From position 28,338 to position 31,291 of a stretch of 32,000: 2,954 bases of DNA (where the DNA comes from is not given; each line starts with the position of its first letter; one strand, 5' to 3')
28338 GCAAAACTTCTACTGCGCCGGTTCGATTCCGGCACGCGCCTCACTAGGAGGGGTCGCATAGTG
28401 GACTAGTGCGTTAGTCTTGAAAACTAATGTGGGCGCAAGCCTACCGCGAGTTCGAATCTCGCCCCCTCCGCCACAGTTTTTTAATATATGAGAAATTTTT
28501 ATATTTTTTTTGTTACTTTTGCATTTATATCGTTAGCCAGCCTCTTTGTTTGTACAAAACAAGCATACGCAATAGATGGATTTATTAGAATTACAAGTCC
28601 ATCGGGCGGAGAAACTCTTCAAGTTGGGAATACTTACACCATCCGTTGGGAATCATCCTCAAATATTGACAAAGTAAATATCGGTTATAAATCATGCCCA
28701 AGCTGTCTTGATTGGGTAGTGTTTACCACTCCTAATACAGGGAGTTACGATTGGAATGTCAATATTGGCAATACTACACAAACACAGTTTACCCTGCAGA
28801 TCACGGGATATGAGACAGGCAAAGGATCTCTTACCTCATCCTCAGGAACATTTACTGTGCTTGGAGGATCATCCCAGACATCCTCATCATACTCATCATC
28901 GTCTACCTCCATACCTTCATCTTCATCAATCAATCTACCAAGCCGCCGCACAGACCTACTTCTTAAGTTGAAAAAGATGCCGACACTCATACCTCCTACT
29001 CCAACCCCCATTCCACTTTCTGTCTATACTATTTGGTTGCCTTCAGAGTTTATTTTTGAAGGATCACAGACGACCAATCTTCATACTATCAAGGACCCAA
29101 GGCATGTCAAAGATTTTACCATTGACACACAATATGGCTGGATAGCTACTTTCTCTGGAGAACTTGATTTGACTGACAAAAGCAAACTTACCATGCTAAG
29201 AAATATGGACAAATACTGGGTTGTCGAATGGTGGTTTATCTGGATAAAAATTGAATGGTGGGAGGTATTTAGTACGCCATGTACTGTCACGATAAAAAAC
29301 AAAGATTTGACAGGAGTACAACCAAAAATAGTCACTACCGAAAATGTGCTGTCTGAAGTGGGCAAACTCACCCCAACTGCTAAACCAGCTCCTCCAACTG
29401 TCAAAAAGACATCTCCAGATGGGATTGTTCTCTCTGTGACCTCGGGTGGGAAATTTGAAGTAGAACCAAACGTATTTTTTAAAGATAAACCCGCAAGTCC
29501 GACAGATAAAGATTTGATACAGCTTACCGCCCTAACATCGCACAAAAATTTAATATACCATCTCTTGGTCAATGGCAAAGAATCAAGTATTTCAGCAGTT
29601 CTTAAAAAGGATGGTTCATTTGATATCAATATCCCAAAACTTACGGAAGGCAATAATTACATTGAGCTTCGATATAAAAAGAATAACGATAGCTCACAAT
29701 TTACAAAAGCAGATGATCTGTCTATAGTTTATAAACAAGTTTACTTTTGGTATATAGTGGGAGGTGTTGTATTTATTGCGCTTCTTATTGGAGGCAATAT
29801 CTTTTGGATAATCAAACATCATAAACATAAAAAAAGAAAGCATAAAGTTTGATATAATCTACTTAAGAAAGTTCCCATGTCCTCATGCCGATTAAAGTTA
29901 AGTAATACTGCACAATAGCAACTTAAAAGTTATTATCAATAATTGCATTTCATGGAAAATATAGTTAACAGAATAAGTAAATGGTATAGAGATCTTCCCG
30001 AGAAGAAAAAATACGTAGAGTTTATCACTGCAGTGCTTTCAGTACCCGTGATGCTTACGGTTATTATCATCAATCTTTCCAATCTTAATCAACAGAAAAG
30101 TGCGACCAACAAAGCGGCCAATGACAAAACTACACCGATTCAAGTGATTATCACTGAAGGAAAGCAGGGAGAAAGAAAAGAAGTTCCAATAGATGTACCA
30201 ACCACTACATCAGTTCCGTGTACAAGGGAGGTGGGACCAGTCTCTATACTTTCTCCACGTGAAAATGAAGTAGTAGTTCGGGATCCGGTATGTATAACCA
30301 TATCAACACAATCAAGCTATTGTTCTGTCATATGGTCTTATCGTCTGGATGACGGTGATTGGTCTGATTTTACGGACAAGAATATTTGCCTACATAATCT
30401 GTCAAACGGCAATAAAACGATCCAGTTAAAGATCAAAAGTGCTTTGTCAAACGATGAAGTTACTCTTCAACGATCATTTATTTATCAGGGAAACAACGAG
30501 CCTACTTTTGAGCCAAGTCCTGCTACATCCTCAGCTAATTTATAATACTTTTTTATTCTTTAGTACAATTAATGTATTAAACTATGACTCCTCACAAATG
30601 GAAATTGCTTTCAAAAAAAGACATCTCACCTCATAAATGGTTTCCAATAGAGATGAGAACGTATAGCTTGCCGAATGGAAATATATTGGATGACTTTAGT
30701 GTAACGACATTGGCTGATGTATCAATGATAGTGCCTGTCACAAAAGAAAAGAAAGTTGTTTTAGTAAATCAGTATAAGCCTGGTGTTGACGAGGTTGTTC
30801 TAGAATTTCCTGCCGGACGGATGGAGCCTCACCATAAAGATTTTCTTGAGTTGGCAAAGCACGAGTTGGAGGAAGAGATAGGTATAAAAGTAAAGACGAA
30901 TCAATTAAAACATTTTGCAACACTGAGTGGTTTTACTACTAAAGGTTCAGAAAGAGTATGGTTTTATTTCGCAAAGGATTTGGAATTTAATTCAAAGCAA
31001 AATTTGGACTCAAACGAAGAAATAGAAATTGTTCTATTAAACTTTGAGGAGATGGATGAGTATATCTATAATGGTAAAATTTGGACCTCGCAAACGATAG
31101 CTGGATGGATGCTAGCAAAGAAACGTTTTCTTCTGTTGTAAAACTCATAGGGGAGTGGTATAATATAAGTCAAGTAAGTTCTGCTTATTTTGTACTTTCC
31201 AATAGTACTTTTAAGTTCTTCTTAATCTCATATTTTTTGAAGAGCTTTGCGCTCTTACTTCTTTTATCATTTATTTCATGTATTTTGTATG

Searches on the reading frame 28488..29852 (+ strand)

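Call 105: search_protein_families(library=pfam, proteins=[window:28488-29852:+], max_evalue=0.01)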
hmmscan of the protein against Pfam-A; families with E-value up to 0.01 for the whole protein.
window:28488-29852:+ (454 aa): 2 families
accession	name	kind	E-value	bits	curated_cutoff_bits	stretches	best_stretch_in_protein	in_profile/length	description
PF10342.15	Kre9_KNH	-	0.0028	18.8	24.6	1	37-124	1-94/94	Kre9/KNH-like N-terminal Ig-like domain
PF17957.7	Big_7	-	0.004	18.2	24.1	0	33-103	3-68/70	Bacterial Ig domain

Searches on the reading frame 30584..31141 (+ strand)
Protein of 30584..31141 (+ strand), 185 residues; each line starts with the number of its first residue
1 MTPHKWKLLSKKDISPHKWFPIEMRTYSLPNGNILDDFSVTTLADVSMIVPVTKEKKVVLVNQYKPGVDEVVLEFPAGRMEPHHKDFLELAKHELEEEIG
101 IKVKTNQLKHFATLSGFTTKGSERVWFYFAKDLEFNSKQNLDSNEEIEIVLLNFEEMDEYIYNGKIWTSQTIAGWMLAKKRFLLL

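Call 88: find_encoding_contigs(protein=window:30584-31141:+, flank=10000, max_places=1)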
Protein window:30584-31141:+ (185 aa): 24 contigs read that carry it; 1 place shown.
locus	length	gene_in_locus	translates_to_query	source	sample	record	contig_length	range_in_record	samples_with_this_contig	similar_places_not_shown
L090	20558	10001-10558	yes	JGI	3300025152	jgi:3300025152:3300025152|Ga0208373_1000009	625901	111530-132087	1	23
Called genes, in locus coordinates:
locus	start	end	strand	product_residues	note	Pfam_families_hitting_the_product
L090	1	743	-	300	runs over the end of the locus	PF01636:APH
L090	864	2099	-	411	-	-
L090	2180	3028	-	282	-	-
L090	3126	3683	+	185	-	-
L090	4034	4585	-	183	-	PF06197:DUF998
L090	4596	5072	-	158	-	PF00293:NUDIX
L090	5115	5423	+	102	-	PF06249:EutQ (weak), PF02311:AraC_binding (weak), PF07883:Cupin_2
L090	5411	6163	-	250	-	PF00535:Glycos_transf_2, PF10111:Glyco_tranf_2_2, PF13641:Glyco_tranf_2_3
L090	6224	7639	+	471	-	PF00070:Pyr_redox (faint), PF00890:FAD_binding_2 (faint), PF01266:DAO (faint), PF01593:Amino_oxidase, PF03486:HI0933_like (faint), PF07992:Pyr_redox_2 (faint), PF13450:NAD_binding_8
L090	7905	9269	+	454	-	-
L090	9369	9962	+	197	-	-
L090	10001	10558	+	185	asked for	PF00293:NUDIX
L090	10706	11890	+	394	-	PF04851:ResIII, PF00270:DEAD, PF00271:Helicase_C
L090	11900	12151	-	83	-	-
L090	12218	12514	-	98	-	PF16367:RRM_7 (weak), PF00076:RRM_1, PF28441:RRM_11 (weak)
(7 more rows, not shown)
